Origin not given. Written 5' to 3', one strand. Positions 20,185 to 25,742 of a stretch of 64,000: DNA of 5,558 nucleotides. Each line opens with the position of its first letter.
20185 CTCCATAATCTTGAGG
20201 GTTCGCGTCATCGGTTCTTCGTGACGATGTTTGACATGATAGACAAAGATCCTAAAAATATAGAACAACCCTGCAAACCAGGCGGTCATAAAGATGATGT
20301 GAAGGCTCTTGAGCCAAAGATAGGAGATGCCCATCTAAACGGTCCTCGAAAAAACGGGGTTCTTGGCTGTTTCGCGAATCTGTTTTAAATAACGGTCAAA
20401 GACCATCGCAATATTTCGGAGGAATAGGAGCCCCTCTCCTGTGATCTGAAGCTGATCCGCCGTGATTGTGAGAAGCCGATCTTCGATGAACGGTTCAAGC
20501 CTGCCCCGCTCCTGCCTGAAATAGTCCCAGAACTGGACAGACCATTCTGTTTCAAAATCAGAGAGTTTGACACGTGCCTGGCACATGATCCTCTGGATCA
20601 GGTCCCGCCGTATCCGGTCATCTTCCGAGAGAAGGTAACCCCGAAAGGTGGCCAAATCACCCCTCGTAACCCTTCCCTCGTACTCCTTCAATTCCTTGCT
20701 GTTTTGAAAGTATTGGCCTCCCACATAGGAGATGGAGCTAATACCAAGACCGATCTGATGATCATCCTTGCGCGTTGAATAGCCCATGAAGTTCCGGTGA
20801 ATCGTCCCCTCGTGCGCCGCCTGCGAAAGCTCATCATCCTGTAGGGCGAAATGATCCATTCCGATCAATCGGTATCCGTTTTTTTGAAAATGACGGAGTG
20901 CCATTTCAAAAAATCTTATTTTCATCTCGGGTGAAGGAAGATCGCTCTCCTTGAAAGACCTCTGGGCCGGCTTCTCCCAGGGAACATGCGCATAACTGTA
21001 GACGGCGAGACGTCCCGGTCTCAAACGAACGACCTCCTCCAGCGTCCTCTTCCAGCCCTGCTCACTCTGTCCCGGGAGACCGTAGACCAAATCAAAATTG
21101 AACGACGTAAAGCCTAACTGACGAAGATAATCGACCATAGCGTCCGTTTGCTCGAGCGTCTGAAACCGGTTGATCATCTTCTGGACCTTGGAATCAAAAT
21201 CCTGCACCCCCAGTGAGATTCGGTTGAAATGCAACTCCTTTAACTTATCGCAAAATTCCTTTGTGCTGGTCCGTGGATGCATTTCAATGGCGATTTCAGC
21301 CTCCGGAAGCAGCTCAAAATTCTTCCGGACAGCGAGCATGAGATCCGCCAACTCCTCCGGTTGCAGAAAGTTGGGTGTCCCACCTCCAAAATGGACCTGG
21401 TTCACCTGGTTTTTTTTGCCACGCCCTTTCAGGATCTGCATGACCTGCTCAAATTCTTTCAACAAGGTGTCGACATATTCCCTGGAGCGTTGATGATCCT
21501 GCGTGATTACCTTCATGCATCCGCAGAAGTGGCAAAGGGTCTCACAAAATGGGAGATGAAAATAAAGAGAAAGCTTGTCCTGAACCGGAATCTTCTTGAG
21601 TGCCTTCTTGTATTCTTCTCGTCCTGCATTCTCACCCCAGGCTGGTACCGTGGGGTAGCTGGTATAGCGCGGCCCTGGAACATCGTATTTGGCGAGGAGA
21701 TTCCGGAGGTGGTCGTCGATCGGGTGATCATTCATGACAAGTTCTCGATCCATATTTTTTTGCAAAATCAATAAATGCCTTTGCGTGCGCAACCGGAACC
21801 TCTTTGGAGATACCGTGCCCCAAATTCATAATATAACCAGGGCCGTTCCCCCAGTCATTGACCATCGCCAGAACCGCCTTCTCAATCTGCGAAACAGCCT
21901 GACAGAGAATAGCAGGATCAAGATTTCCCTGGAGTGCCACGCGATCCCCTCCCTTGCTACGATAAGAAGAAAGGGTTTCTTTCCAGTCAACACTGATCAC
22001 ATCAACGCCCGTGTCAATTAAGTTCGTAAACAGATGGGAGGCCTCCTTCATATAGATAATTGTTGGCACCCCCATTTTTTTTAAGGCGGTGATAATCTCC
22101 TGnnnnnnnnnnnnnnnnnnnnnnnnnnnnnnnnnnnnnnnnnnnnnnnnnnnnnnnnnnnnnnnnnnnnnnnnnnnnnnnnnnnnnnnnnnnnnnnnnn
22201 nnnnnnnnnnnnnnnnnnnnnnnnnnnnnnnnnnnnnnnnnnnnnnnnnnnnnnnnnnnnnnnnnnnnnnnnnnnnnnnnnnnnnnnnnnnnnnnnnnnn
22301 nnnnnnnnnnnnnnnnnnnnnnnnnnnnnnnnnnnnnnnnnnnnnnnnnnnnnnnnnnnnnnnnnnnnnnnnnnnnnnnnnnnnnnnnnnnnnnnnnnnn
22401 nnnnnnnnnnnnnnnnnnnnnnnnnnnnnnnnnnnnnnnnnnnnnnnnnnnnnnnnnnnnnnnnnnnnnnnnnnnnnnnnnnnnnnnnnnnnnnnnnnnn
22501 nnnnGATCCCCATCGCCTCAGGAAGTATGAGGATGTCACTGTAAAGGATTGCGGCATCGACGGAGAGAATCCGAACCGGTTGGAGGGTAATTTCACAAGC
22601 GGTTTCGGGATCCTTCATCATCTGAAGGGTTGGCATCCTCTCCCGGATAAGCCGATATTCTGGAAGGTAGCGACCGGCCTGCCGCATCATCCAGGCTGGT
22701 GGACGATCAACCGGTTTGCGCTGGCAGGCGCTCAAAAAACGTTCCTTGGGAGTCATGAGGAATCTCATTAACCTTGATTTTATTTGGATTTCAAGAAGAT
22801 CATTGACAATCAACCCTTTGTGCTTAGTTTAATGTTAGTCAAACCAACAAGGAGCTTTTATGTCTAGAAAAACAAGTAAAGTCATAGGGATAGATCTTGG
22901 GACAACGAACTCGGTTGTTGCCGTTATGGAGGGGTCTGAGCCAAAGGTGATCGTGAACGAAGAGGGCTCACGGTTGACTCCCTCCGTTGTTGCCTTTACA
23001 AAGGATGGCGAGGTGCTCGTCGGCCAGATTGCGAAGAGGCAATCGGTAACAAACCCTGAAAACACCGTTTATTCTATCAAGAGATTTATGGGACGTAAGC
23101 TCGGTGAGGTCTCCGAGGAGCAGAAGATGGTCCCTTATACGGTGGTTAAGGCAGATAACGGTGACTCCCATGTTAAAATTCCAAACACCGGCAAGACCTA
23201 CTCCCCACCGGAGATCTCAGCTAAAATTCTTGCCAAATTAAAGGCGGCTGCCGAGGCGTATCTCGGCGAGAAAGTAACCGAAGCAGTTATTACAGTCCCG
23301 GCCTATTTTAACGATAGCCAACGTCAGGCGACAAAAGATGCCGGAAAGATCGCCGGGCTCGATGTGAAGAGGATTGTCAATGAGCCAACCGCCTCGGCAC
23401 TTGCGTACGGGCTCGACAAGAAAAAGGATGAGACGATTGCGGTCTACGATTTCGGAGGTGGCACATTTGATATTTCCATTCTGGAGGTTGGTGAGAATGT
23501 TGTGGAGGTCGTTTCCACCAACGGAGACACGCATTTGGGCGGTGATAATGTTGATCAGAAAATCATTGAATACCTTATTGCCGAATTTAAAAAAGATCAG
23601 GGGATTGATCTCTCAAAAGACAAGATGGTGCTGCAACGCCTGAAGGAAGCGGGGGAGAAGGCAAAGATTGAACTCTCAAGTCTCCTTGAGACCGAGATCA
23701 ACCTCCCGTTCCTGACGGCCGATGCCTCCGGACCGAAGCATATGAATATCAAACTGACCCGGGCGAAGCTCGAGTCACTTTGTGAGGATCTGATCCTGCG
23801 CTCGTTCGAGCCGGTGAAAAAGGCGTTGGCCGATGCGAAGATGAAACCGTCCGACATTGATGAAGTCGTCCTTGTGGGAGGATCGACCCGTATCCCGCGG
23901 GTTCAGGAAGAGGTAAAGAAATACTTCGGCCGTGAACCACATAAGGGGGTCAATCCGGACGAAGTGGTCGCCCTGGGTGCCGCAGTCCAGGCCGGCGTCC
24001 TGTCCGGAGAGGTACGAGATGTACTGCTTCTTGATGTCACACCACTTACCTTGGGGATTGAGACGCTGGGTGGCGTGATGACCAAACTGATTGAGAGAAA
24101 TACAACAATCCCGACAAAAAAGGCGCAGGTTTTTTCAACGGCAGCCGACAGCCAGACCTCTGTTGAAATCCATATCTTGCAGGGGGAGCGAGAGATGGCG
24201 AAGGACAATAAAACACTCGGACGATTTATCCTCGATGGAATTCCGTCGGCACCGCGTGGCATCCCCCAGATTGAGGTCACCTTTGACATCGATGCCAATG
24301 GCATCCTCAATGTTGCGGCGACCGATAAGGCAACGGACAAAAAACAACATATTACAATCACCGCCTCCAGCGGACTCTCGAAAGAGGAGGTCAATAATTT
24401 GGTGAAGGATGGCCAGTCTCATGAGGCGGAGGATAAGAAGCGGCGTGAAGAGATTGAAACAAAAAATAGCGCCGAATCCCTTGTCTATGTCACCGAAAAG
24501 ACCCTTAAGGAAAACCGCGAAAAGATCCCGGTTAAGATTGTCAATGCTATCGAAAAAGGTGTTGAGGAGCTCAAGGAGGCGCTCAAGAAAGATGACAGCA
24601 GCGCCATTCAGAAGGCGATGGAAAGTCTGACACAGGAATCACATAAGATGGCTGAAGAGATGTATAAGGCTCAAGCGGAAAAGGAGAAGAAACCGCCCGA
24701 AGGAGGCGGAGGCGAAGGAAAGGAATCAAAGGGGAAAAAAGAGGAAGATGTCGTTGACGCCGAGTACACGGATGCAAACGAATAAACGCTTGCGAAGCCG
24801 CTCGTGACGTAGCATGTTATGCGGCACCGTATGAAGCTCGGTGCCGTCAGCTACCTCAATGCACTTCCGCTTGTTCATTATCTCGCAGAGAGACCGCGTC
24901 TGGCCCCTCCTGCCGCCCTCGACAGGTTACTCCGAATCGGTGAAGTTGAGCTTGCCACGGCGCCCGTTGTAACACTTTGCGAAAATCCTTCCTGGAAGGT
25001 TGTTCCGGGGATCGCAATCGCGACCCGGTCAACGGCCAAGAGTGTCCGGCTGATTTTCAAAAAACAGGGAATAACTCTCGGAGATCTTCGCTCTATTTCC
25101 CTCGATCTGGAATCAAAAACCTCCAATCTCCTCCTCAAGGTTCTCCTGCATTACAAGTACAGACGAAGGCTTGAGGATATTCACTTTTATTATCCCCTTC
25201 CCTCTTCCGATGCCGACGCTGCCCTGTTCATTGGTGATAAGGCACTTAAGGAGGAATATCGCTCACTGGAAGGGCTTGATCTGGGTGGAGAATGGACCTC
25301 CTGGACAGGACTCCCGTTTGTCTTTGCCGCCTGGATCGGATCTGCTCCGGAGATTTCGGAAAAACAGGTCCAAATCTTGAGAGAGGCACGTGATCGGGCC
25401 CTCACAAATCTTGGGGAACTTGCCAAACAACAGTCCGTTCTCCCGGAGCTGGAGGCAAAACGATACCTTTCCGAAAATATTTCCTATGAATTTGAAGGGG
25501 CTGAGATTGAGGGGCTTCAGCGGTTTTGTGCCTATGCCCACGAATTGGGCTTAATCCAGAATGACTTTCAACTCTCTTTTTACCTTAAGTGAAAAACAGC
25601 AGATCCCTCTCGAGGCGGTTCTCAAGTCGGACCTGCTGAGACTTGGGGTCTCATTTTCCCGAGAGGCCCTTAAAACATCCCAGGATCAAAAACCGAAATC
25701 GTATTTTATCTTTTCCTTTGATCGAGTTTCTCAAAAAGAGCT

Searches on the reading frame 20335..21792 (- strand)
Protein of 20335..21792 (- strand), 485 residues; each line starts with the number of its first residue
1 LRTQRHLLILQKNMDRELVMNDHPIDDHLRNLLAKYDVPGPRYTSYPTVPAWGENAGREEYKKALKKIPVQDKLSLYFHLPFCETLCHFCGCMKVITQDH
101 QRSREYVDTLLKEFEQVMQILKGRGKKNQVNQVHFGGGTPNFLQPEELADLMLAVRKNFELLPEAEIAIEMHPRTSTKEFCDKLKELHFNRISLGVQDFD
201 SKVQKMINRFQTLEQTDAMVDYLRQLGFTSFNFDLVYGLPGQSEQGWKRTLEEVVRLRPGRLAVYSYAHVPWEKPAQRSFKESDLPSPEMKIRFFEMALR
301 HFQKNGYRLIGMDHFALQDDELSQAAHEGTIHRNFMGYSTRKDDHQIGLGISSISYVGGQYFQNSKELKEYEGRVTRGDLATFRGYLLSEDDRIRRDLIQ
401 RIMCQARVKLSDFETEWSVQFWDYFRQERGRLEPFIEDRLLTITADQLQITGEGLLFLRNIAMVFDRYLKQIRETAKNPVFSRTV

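Call 79: search_protein_families(library=pfam, proteins=[window:20335-21792:-], max_evalue=0.0001)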
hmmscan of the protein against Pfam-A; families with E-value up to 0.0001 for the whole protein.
window:20335-21792:- (485 aa): 2 families
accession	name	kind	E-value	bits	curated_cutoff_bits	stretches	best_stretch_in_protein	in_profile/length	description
PF04055.27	Radical_SAM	-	2.4e-25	90.1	29.5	1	78-253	2-165/166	Radical SAM superfamily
PF06969.22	HemN_C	-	2.8e-11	43.7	24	1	388-457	1-67/67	HemN C-terminal domain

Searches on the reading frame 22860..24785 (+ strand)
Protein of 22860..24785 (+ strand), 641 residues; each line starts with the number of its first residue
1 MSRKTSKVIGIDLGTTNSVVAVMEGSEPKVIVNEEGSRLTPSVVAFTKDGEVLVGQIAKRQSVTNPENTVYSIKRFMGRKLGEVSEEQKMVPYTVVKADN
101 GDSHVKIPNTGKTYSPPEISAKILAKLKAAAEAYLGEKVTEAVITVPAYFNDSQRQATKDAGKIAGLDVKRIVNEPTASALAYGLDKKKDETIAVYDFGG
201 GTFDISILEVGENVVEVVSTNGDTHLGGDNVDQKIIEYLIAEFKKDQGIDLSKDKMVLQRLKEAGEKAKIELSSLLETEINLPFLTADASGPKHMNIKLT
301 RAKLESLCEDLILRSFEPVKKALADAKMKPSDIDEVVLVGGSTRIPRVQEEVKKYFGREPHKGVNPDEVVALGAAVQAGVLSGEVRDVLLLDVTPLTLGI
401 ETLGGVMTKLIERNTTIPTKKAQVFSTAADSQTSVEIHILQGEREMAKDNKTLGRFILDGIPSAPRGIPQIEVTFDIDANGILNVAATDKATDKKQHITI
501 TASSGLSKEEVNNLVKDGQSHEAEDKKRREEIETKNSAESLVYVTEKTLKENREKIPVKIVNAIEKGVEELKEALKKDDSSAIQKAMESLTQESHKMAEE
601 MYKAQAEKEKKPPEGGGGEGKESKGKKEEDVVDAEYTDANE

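Call 79: search_protein_families(library=pfam, proteins=[window:22860-24785:+], max_evalue=0.0001)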
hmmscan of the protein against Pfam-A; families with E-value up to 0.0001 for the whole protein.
window:22860-24785:+ (641 aa): 2 families
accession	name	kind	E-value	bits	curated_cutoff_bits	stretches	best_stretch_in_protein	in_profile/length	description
PF00012.26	HSP70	-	8.9e-265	880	20.6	1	8-603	1-599/599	Hsp70 protein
PF06723.19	MreB_Mbl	-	1.7e-16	60.4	27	1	138-375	92-316/327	MreB/Mbl protein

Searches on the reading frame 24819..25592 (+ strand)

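Call 49: search_protein_families(library=pfam, proteins=[window:24819-25592:+], max_evalue=0.001)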
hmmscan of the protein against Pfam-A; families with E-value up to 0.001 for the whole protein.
window:24819-25592:+ (257 aa): 1 family
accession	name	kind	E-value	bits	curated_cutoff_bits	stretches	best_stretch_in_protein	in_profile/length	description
PF02621.19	VitK2_biosynth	-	2.1e-34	119.6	26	1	5-242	1-252/252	Menaquinone biosynthesis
